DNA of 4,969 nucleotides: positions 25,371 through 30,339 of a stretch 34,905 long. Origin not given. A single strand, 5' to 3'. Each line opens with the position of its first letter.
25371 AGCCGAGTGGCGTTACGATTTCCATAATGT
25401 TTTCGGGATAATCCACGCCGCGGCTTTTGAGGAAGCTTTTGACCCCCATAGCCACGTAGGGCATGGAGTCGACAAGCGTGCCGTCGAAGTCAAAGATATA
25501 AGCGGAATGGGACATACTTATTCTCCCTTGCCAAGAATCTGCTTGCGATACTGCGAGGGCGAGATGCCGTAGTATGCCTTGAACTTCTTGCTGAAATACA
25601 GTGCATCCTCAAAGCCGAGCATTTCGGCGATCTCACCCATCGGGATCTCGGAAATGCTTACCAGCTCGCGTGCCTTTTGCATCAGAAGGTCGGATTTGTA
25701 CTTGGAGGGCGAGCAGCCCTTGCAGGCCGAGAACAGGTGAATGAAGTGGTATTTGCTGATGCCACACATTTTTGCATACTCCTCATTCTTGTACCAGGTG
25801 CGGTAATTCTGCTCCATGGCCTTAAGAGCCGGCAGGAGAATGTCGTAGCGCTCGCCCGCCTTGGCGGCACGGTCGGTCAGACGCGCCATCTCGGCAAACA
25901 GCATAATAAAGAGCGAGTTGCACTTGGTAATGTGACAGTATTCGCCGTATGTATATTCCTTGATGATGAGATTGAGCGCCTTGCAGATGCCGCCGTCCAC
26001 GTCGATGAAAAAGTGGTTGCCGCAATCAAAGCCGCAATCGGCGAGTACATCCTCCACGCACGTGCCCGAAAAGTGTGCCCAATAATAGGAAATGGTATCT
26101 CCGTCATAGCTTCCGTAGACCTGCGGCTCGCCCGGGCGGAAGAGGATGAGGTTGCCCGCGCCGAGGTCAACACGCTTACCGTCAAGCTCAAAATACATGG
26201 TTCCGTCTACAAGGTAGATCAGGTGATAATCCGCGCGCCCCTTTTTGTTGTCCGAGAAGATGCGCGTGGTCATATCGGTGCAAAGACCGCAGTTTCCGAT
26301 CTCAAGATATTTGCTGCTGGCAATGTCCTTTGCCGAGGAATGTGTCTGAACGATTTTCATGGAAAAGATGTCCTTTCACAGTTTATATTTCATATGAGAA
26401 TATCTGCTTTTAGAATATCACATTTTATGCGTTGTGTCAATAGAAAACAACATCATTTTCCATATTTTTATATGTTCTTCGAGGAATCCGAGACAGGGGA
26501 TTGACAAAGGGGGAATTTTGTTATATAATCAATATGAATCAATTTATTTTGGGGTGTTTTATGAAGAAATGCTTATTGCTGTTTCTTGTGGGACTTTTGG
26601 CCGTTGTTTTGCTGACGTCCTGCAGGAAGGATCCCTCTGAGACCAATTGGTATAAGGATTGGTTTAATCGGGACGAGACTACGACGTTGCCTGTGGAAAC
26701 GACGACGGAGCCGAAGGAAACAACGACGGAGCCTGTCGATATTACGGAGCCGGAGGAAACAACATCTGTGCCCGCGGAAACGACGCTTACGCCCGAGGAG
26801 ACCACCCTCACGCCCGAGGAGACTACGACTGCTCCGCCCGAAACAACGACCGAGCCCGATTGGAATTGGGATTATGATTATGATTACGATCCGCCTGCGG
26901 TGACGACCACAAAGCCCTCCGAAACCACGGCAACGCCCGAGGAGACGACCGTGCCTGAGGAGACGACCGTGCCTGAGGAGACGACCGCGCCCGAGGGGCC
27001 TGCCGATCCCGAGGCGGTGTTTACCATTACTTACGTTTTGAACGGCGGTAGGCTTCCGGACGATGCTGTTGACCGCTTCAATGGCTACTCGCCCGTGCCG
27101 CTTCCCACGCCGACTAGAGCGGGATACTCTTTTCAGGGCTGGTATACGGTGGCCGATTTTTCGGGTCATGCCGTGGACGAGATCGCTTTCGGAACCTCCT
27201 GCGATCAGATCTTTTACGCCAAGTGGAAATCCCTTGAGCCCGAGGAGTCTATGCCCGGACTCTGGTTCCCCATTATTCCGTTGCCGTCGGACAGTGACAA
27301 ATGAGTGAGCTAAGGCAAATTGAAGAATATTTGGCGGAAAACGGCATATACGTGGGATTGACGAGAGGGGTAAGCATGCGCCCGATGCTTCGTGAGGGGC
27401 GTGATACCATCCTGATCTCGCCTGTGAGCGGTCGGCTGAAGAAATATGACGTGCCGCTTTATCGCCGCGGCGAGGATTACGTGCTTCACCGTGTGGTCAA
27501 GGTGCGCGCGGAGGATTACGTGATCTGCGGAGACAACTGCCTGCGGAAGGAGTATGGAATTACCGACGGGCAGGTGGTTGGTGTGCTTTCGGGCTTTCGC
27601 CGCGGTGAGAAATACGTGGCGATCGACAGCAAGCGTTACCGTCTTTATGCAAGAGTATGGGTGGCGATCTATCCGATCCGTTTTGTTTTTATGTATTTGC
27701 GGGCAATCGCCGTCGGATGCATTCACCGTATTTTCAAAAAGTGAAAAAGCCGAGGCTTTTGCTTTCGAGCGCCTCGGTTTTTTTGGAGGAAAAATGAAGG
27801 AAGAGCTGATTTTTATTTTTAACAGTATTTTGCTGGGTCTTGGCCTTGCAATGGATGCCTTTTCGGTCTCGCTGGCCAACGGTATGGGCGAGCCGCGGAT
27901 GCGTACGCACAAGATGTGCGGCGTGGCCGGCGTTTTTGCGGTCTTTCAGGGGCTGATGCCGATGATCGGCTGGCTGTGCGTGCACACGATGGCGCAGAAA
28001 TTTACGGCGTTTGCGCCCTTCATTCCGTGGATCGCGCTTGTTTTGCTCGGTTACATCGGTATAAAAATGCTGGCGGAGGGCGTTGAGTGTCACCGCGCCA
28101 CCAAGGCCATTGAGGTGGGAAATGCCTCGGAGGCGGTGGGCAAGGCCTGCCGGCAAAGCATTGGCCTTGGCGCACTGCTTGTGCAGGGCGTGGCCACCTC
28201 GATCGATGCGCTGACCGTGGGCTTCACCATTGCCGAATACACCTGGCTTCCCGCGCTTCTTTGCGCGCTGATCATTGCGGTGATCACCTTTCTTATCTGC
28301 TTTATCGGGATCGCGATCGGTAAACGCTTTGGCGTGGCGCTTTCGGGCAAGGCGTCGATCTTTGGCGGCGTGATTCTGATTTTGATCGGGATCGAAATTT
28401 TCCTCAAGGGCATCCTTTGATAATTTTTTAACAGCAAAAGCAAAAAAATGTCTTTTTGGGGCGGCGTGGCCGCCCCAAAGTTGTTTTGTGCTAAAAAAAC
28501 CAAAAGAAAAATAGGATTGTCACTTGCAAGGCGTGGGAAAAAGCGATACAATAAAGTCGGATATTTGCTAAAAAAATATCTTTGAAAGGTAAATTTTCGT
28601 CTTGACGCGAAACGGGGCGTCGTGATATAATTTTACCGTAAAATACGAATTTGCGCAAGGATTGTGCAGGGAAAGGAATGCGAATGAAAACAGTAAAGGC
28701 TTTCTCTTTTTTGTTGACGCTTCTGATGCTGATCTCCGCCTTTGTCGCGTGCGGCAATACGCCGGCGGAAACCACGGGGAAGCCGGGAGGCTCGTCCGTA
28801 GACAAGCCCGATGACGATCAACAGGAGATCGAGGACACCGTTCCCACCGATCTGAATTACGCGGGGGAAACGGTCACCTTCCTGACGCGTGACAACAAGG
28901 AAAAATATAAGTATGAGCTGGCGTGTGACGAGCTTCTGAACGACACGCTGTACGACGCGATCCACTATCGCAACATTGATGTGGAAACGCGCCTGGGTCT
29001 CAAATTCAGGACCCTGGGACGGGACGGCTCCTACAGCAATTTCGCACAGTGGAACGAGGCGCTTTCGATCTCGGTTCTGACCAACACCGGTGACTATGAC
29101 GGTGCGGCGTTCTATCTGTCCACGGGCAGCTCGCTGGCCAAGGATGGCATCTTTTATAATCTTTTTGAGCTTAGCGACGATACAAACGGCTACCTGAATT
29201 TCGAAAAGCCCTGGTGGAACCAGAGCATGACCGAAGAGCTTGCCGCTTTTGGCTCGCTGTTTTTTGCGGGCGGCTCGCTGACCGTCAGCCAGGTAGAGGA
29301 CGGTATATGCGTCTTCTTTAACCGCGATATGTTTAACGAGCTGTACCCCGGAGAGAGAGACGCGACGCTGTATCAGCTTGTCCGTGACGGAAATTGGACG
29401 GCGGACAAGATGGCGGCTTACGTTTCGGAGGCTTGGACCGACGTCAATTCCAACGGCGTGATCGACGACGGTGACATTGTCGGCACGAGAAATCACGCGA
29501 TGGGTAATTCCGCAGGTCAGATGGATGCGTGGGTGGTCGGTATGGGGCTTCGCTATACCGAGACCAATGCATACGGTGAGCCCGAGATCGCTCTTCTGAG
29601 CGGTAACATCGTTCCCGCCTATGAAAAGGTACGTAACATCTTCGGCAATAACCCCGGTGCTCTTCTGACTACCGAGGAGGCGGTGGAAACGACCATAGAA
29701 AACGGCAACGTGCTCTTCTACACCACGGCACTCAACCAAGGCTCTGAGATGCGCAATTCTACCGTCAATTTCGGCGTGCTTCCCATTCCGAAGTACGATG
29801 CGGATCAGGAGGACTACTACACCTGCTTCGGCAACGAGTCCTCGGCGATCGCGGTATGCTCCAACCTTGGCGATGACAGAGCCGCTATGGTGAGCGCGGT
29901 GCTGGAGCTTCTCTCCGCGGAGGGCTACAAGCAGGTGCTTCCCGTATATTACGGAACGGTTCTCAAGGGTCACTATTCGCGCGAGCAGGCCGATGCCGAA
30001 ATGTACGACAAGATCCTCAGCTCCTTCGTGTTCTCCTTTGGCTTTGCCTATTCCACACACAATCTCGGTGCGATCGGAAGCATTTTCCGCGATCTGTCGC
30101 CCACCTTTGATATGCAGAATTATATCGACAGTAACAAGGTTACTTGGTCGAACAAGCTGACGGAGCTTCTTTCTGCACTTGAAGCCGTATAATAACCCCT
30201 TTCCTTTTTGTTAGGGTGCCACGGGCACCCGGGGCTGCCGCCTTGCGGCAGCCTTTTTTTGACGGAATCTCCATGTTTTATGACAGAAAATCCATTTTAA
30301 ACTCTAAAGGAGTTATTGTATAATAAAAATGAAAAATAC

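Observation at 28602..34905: Head-to-tail array of at least four paralogous ~500-aa solute-binding-type lipoproteins with no transporter genes between them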

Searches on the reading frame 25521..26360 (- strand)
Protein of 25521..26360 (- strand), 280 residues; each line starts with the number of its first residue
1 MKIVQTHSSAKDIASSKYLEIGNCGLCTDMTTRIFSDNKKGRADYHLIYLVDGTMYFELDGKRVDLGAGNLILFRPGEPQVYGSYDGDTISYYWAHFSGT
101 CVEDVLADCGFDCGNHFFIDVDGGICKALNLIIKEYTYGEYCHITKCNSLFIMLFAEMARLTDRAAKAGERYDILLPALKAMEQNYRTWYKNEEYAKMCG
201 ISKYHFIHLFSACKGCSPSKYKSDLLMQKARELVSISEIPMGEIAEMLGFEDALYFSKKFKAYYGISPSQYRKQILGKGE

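Call 45: search_protein_families(library=pfam, alignment_id=A3, max_evalue=0.00001)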
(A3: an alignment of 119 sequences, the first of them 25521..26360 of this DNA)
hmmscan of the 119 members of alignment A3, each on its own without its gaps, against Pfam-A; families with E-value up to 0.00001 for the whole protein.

A. member 1, window:25521-26360:- (280 aa): 3 families
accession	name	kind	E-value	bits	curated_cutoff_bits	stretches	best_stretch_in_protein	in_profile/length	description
PF12833.13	HTH_18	-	5.7e-21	75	33.6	1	195-274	1-80/80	Helix-turn-helix domain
PF00165.29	HTH_AraC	-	3.1e-17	62.7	26.6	1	238-273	8-42/42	Bacterial regulatory helix-turn-helix proteins, AraC family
PF02311.25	AraC_binding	-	3.5e-14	53.1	21.1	1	42-136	21-116/135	AraC-like ligand binding domain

B. families by the number of members that match (of 119 scanned): 125 families (the first 25 are shown)
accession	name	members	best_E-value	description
PF12833.13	HTH_18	7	6.5e-23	Helix-turn-helix domain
PF00165.29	HTH_AraC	7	8.1e-20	Bacterial regulatory helix-turn-helix proteins, AraC family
PF02311.25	AraC_binding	7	2.7e-16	AraC-like ligand binding domain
PF24517.2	CBM96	5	7.7e-55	Carbohydrate-binding module family 96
PF02659.21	Mntp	4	5.2e-33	Putative manganese efflux pump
PF00005.33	ABC_tran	4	8.5e-32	ABC transporter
PF02698.23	DUF218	4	1.4e-24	DUF218 domain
PF13304.12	AAA_21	4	3.3e-17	AAA domain, putative AbiEii toxin, Type IV TA system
PF01554.23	MatE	3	2.2e-57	MatE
PF13306.12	LRR_5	3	2.1e-46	BspA type Leucine rich repeat region (6 copies)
PF00248.27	Aldo_ket_red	3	1.7e-45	Aldo/keto reductase family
PF07883.17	Cupin_2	3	1e-12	Cupin domain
PF13534.11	Fer4_17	3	2.3e-06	4Fe-4S dicluster domain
PF01134.28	GIDA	2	2.2e-148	Glucose inhibited division protein A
PF12831.13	FAD_oxidored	2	8.7e-61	FAD dependent oxidoreductase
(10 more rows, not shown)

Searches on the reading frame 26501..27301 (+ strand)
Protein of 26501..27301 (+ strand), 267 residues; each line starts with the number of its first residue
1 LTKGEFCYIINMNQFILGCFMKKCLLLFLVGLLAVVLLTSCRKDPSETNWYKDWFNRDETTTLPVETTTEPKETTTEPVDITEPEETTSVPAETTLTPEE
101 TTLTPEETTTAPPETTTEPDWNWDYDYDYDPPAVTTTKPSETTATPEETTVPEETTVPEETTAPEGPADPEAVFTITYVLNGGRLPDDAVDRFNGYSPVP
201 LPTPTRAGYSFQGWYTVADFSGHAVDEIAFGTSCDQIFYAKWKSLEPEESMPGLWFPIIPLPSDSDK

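Call 22: search_protein_families(library=pfam, proteins=[window:26501-27301:+], max_evalue=0.001)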
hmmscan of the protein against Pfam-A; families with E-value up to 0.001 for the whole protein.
window:26501-27301:+ (267 aa): 1 family
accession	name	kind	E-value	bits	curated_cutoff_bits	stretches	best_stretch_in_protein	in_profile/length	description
PF09479.16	Flg_new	-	7.1e-12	45.7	27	1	174-241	1-65/65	Listeria-Bacteroides repeat domain (List_Bact_rpt)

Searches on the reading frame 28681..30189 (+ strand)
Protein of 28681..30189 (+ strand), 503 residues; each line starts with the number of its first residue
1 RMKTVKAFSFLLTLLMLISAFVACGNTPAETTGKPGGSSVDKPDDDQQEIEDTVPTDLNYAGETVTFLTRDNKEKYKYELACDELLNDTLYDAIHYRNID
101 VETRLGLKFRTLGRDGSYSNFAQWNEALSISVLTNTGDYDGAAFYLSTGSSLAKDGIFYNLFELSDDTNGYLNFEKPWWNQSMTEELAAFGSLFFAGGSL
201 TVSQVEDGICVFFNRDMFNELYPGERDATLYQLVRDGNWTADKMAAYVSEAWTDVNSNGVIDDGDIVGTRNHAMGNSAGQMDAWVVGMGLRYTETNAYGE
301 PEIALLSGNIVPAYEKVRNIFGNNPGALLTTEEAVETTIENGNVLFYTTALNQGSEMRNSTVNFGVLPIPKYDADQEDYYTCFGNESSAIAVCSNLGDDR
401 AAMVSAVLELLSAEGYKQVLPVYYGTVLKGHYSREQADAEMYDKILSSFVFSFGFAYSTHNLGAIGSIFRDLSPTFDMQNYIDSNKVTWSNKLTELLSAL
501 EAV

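Call 7: search_protein_families(library=pfam, proteins=[window:28681-30189:+], max_evalue=1)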
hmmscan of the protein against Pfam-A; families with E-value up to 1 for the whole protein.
window:28681-30189:+ (503 aa): 2 families
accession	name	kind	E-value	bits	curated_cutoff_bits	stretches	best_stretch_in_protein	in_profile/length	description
PF23970.1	DUF7297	-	0.11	11.7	27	1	48-106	62-119/449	Family of unknown function (DUF7297)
PF02547.20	Queuosine_synth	-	0.24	10.9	25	1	334-393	109-163/322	Queuosine biosynthesis protein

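Call 8: search_protein_families(library=ncbifam, proteins=[window:28681-30189:+], max_evalue=1)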
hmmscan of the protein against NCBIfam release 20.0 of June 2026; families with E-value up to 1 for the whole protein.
window:28681-30189:+ (503 aa): 0 families
